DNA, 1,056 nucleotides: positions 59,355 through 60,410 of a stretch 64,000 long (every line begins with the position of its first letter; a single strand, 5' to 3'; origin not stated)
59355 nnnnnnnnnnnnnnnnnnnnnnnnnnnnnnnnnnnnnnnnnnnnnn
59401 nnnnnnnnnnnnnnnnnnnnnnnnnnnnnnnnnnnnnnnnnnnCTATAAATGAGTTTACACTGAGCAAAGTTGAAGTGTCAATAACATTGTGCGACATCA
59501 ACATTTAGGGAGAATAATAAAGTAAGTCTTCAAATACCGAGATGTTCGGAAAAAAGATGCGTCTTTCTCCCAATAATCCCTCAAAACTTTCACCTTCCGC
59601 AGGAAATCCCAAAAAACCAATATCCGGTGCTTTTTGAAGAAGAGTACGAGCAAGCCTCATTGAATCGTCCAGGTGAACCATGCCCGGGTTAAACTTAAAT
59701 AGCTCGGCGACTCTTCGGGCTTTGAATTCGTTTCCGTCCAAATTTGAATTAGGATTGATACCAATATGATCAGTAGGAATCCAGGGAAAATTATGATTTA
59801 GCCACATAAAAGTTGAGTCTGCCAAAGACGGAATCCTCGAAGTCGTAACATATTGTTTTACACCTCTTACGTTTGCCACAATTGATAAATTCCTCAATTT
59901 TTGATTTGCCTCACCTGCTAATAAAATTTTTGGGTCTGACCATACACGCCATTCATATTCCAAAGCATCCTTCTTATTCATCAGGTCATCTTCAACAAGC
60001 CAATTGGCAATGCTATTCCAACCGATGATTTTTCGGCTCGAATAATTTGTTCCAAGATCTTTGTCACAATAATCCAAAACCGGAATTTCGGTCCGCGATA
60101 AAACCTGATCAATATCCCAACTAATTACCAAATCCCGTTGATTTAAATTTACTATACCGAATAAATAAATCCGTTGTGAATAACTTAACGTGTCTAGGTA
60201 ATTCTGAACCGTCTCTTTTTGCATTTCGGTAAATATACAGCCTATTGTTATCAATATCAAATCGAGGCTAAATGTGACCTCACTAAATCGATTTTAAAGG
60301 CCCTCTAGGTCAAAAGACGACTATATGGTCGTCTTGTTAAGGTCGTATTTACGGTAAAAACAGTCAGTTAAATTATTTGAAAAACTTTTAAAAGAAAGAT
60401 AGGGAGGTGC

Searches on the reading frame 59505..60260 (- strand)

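Call 4: search_protein_families(library=pfam, proteins=[window:59505-60260:-], max_evalue=1)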
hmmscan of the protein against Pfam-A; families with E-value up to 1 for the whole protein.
window:59505-60260:- (251 aa): 1 family
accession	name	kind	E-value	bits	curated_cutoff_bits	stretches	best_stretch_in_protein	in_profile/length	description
PF21312.3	ORC1_wHTH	-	0.1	13.3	24.3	0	20-49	1-30/114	Origin recognition complex subunit 1 C-terminal winged HTH domain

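Call 6: search_protein_families(library=ncbifam, proteins=[window:59505-60260:-], max_evalue=1)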
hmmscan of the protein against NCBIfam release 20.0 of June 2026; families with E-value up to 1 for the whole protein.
window:59505-60260:- (251 aa): 0 families

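Call 46: search_protein_families(library=padloc, proteins=[window:59505-60260:-], max_evalue=0.1)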
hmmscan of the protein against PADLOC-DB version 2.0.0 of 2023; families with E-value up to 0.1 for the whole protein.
window:59505-60260:- (251 aa): 0 families

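Call 47: search_protein_families(library=phrogs, proteins=[window:59505-60260:-], max_evalue=0.1)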
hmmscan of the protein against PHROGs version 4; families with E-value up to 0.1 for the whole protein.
window:59505-60260:- (251 aa): 0 families
